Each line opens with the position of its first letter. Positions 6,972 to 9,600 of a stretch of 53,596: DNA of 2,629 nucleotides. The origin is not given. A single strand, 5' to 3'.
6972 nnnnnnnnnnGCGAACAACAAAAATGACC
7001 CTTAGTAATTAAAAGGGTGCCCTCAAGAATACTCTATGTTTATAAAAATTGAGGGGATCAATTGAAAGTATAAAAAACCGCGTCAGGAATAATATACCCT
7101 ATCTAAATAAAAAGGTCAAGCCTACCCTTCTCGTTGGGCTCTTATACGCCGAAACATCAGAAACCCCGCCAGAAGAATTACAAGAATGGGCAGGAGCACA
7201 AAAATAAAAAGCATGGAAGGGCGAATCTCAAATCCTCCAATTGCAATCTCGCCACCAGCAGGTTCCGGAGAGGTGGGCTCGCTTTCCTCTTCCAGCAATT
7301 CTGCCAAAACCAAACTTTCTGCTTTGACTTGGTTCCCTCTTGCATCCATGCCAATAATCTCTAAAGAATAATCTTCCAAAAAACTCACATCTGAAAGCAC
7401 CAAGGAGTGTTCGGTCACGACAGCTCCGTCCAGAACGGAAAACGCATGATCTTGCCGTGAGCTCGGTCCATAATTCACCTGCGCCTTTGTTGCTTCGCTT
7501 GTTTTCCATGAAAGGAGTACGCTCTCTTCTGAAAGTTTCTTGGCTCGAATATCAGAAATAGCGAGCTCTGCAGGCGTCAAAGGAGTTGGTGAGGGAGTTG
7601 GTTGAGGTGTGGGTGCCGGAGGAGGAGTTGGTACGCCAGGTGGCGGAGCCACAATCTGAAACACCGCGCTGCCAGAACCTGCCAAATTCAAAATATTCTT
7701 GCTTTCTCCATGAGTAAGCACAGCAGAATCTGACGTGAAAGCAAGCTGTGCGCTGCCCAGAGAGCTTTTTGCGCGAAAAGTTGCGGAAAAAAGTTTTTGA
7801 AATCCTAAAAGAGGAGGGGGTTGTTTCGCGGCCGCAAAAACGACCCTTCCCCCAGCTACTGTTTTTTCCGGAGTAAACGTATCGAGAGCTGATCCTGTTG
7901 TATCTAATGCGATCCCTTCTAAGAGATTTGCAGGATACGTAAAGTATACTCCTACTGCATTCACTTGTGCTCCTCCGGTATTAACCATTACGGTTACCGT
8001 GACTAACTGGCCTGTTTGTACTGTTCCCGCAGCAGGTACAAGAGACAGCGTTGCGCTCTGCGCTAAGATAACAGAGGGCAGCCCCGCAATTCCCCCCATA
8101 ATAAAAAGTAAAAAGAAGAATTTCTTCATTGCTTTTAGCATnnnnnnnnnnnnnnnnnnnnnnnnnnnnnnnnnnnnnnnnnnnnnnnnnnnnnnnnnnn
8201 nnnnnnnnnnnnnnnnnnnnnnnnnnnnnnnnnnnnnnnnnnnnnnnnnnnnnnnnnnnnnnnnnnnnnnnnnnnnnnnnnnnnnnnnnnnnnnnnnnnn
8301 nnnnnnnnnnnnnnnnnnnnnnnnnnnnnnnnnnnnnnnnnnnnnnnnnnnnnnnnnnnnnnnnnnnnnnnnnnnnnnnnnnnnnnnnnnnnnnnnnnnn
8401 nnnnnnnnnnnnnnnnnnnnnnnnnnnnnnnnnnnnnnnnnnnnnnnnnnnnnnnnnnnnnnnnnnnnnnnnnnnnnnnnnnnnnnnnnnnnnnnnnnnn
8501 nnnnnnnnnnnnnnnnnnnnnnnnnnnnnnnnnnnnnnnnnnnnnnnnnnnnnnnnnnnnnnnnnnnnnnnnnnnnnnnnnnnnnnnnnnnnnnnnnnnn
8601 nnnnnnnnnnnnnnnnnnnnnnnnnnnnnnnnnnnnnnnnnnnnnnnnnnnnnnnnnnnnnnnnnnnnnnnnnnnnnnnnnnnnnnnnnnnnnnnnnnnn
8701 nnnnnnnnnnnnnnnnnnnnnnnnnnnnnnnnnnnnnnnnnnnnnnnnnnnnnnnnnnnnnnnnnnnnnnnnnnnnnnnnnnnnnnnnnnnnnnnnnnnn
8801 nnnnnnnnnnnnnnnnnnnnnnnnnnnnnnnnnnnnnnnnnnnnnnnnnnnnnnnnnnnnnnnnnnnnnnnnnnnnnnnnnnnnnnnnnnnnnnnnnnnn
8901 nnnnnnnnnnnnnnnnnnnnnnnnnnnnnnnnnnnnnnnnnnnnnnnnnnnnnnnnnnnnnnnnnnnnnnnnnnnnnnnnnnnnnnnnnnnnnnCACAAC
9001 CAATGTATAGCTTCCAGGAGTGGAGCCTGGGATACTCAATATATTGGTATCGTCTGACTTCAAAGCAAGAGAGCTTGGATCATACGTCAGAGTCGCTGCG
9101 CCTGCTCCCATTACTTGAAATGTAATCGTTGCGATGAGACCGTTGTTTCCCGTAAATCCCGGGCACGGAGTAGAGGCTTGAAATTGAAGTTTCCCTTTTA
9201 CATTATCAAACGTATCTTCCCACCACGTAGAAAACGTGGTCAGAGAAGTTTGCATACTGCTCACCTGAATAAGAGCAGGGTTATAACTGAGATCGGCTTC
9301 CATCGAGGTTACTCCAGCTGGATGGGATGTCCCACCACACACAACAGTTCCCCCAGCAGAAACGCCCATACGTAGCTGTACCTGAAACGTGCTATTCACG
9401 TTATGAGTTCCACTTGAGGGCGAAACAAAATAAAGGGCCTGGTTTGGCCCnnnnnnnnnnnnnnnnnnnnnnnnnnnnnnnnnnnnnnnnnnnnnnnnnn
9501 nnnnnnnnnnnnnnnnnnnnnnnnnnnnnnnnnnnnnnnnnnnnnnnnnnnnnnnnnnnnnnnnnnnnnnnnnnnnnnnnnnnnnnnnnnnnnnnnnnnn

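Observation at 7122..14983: Cellulosome-style cohesin/dockerin surface-display operon in a CPR-like genome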

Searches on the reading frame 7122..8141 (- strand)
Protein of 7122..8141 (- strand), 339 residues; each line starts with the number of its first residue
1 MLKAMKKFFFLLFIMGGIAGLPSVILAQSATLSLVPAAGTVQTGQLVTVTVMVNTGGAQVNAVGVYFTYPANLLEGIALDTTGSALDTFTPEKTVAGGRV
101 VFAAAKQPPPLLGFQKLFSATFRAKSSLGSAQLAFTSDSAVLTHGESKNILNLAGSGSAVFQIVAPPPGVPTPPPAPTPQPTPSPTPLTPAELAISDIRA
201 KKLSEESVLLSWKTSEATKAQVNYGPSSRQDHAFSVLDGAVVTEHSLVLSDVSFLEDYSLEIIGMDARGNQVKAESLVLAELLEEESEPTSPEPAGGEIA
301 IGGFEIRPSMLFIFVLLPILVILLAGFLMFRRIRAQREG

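Call 5: search_protein_families(library=pfam, proteins=[window:7122-8141:-], max_evalue=1)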
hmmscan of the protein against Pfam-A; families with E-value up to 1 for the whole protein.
window:7122-8141:- (339 aa): 1 family
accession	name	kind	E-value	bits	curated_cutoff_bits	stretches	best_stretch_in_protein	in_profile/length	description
PF04625.18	DEC-1_N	-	0.28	10.6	29.2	1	152-210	111-164/403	DEC-1 protein, N-terminal region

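Call 11: find_homologous_proteins(query=window:7122-8141:-)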
Query window:7122-8141:- (339 aa): 15 proteins with E <= 0.001 among 8000 candidates.
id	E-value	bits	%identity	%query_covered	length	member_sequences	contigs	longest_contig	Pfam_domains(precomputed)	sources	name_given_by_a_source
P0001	1.8e-208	709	100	99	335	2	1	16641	-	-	-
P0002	1.8e-130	453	65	98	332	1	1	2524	-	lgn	-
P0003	7.1e-94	333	52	100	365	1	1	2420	-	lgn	-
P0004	3.9e-86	307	47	97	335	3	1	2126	-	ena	-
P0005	9.5e-81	290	45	99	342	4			-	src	-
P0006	2.1e-79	285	48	94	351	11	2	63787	-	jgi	-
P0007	2.2e-77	279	46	98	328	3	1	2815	-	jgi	-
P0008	5.0e-74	268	48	78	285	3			-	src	-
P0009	5.2e-70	254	41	81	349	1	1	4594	-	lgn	-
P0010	1.3e-57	214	43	83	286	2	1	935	-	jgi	-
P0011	1.3e-51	194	54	38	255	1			-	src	-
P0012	1.2e-49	187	54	61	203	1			-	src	-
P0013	7.6e-19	86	38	22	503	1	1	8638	PF16655.13,PF25059.2,PF23376.2,PF25788.3,PF25814.2,PF28407.1,PF16656.12,PF17425.9,PF16893.12,PF26196.1,PF00041.28,PF19077.7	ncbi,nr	ncbi:fibronectin type III domain-containing protein [Candidatus Uhrbacteria bacterium]|nr:fibronecti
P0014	1.2e-16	79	25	78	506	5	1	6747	PF13620.13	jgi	jgi:hypothetical protein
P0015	1.4e-14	72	30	36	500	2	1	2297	PF13620.13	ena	-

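Call 16: search_solved_structures(query=A1, max_evalue=10)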
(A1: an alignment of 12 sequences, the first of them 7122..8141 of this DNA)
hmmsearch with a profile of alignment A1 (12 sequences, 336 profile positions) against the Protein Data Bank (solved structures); distinct sequences matched with E-value up to 10: 22.
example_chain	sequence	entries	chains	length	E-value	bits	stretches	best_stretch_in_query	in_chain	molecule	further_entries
4yfe_A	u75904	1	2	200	0.0056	18.7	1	180-265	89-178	Receptor-type tyrosine-protein phosphatase delta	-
1x5g_A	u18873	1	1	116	0.01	17.8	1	194-275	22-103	Neogenin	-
6bt9_A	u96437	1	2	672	0.043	15.8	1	192-275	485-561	Chitinase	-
4yh7_A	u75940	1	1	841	0.11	14.5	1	179-263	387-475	Receptor-type tyrosine-protein phosphatase delta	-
2dlh_A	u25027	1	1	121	0.2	13.6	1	183-267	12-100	Receptor-type tyrosine-protein phosphatase delta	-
4yfg_B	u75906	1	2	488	0.24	13.4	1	179-263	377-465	Receptor-type tyrosine-protein phosphatase delta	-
4yfd_A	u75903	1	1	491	0.25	13.3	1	179-263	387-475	Receptor-type tyrosine-protein phosphatase delta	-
7y8s_A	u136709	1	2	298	0.28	13.1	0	226-278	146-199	Dscam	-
6tpw_A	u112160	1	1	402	0.53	12.2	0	197-268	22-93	Receptor-type tyrosine-protein phosphatase F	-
5e53_A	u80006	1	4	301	0.66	11.9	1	191-267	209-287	Contactin-1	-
9pi8_E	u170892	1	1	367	0.85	11.5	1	139-187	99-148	G12 Fc fusion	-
7u08_A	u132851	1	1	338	0.86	11.5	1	177-229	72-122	Receptor-type tyrosine-protein phosphatase eta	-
4l3a_A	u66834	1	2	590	0.97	11.4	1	159-188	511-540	Internalin K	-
6x89_S7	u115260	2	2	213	2.3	10.1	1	154-197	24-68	NADH dehydrogenase [ubiquinone] iron-sulfur protein 7, mitochondrial | NDUS7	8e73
7qio_N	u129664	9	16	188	2.7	9.9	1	161-203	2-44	Myosin light chain 1/3, skeletal muscle isoform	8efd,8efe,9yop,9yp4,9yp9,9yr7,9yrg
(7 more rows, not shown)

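Call 20: find_encoding_contigs(protein=P0006, flank=10000, max_places=4)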
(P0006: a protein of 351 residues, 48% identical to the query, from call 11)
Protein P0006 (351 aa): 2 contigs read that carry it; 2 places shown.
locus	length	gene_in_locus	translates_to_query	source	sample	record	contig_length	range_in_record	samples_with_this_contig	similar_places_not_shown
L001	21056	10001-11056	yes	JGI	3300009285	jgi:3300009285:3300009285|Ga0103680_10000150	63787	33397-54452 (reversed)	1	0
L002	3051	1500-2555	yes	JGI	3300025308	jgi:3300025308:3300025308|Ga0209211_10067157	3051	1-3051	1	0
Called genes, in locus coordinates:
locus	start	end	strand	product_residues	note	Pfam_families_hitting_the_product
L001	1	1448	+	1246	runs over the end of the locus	PF16656:Pur_ac_phosph_N (faint), PF05694:SBP56 (faint), PF08309:LVIVD (faint)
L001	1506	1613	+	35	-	-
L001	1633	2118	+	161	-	-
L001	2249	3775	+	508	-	PF02310:B12-binding, PF04055:Radical_SAM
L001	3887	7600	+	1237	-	PF13620:CarboxypepD_reg (weak)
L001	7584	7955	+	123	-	-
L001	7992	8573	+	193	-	-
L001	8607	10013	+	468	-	-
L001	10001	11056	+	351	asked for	-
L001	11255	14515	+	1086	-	PF04563:RNA_pol_Rpb2_1 (weak), PF04561:RNA_pol_Rpb2_2, PF04565:RNA_pol_Rpb2_3, PF10385:RNA_pol_Rpb2_45, PF00562:RNA_pol_Rpb2_6, PF04560:RNA_pol_Rpb2_7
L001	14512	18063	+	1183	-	PF04997:RNA_pol_Rpb1_1, PF00623:RNA_pol_Rpb1_2, PF04983:RNA_pol_Rpb1_3, PF05000:RNA_pol_Rpb1_4 (weak), PF04998:RNA_pol_Rpb1_5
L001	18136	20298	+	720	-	PF17854:FtsK_alpha, PF01580:FtsK_SpoIIIE, PF09397:FtsK_gamma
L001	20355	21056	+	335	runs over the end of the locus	PF00154:RecA_N, PF08423:Rad51, PF06745:ATPase (weak), PF27531:MT3502_N (weak), PF21096:RecA_C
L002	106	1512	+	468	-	-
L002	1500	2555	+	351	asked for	-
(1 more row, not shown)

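Call 26: predict_structure(alignment_id=A1)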
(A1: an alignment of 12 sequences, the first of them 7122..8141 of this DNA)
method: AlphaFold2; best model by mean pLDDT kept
length: 339 residues; sequences in the alignment: 12
mean_pLDDT: 73.0   pTM: 0.46
mean pLDDT of the five models: 73.0, 72.3, 71.9, 71.2, 66.3
residues with pLDDT >= 90: 40; 70-90: 192; 50-70: 53; < 50: 54
segments of 3 or more residues with pLDDT < 50: 19-26, 170-190, 285-306
pLDDT, mean of each block of 10 residues (from residue 1): 54 51 52 88 90 86 91 90 70 77 82 87 87 91 84 85 72 43 39 78 80 83 80 73 83 80 73 78 48 36 50 72 84 68
secondary structure, 60 per line:
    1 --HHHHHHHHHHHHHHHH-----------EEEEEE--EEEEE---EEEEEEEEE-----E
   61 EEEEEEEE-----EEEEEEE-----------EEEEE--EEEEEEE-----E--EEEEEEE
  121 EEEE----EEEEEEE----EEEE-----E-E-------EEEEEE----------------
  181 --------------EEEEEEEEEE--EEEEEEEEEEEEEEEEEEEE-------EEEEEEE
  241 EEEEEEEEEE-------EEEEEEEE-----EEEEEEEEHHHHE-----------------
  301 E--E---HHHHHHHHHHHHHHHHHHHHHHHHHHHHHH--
elements in order: H3-18 E30-35 E38-42 E46-54 E60-68 E74-80 E92-96 E99-105 E114-124 E129-135 E140-143 E159-164 E195-204 E207-226 E234-250 E258-265 E271-278 H279-282 H308-337

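Call 29: fold_search(model_id=the predicted structure, library=pdb)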
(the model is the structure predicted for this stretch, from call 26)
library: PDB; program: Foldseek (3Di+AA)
matches with E <= 10: 1992; with E <= 0.001: 927
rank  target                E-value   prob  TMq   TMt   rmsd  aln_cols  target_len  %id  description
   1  2w1n                  3.4e-12  1.00  0.32  0.45  23.5       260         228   16  cohesin and fibronectin type-III double module construct from the Clostridium perfringens glycoside hydrolase GH84C (released 2009-02-03)
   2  6kgf_C                1.9e-08  1.00  0.34  0.74   3.3       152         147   15  Crystal structure of CaDoc0917(R16D)-CaCohA2 complex at pH 8.2 (released 2020-07-08)
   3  2vn5_C                2.2e-08  1.00  0.34  0.73   3.1       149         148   17  The Clostridium cellulolyticum dockerin displays a dual binding mode for its cohesin partner (released 2008-05-20)
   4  2vn6_A                3.2e-08  1.00  0.35  0.74   2.4       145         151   17  The Clostridium cellulolyticum dockerin displays a dual binding mode for its cohesin partner (released 2008-05-13)
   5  2xdh                  3.9e-08  1.00  0.32  0.75   3.2       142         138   20  Non-cellulosomal cohesin from the hyperthermophilic archaeon Archaeoglobus fulgidus (released 2010-05-26)
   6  3l8q_C                4.1e-08  1.00  0.32  0.33  15.1       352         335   10  Structure analysis of the type II cohesin dyad from the adaptor ScaA scaffoldin of Acetivibrio cellulolyticus (released 2010-05-05)
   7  6kge_A                4.4e-08  1.00  0.35  0.78   2.5       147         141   15  Crystal structure of CaDoc0917(R16D)-CaCohA2 complex at pH 5.5 (released 2020-07-08)
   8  1g1k_A                7.5e-08  1.00  0.36  0.80   2.5       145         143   17  COHESIN MODULE FROM THE CELLULOSOME OF CLOSTRIDIUM CELLULOLYTICUM (released 2000-11-22)
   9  2vn5_A                7.5e-08  1.00  0.34  0.74   3.3       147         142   16  The Clostridium cellulolyticum dockerin displays a dual binding mode for its cohesin partner (released 2008-05-20)
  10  6kgf_A                8.3e-08  1.00  0.35  0.78   2.5       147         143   15  Crystal structure of CaDoc0917(R16D)-CaCohA2 complex at pH 8.2 (released 2020-07-08)
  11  4fl4_I                8.3e-08  1.00  0.33  0.36  20.4       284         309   11  Scaffoldin conformation and dynamics revealed by a ternary complex from the Clostridium thermocellum cellulosome (released 2012-06-27)
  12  6kgd_A                1.0e-07  1.00  0.36  0.78   2.8       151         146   12  Crystal structure of CaDoc0917(R49D)-CaCohA2 complex at pH 8.0 (released 2020-07-08)
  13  6kgc_A                1.3e-07  1.00  0.34  0.74   3.1       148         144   14  Crystal structure of CaDoc0917(R49D)-CaCohA2 complex at pH 5.4 (released 2020-07-08)
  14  4ums                  1.8e-07  1.00  0.32  0.64   4.8       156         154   13  The crystal structure of the seventh ScaB type I cohesin from Pseudobacteroides cellulosolvens (released 2015-05-06)
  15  6kg8_MODEL_1_A        3.9e-07  1.00  0.34  0.70   2.8       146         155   14  Solution structure of CaCohA2 from Clostridium acetobutylicum (released 2020-07-08)
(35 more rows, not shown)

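Call 30: find_related_loci(query=A1, collection=genome_contigs, flank=10000)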
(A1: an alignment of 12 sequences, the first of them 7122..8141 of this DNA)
Query A1 (339 aa) in genome_contigs; peptide patterns used: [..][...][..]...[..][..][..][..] (x = any residue, [..] = any of these).
59 stretches matched a pattern; 3 encode a relative of the query (tblastn E <= 1e-3); 3 distinct loci.
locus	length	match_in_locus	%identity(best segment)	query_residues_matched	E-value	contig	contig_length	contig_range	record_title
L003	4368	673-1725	46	5-336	6e-86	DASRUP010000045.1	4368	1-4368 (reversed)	MAG TPA_asm: Candidatus Paceibacterota bacterium isolate SMAG_U8136 k141_2256555, whole genome shotgun sequence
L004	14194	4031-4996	48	2-319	2e-78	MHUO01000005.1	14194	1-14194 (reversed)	MAG: Candidatus Wildermuthbacteria bacterium RIFOXYD1_FULL_50_12 rifoxyd1_full_scaffold_1514, whole genome shotgun seque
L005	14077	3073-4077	30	19-336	2e-43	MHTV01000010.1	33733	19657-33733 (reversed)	MAG: Candidatus Wildermuthbacteria bacterium RIFCSPHIGHO2_02_FULL_45_25 rifcsphigho2_02_scaffold_1572, whole genome shot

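Call 86: search_protein_families(library=pfam, proteins=[L005:150-977:+], max_evalue=0.0001)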
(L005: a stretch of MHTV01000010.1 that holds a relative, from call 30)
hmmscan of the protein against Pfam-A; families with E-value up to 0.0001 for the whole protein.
L005:150-977:+ (275 aa): 1 family
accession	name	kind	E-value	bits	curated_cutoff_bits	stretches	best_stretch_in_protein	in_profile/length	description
PF01471.23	PG_binding_1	-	5.3e-09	36.6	23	1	198-245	2-41/57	Putative peptidoglycan binding domain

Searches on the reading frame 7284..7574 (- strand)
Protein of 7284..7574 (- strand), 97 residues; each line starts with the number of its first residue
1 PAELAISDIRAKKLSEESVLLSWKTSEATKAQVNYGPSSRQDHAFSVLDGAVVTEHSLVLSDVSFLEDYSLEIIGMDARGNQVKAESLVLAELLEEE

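Call 12: search_protein_families(library=pfam, proteins=[window:7284-7574:-], max_evalue=10)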
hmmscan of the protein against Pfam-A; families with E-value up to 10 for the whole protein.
seq(97 aa): 3 families
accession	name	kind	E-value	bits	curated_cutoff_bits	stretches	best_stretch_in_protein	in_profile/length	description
PF00041.27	fn3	-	0.059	14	25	1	5-82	2-75/84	Fibronectin type III domain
PF25814.1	fn3_SORL1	-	0.059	13.8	27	1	4-36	3-35/90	SORL1-like, fn3 domain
PF16656.11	Pur_ac_phosph_N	-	0.063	14.3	30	1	15-43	11-40/93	Purple acid Phosphatase, N-terminal domain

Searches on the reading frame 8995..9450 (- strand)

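Call 12: search_protein_families(library=pfam, proteins=[window:8995-9450:-], max_evalue=10)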
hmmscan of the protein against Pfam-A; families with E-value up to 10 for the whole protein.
seq(152 aa): 1 family
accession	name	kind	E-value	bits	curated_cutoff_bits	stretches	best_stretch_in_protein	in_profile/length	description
PF00963.24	Cohesin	-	8.5e-07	29.7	24.1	1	45-137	28-127/139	Cohesin domain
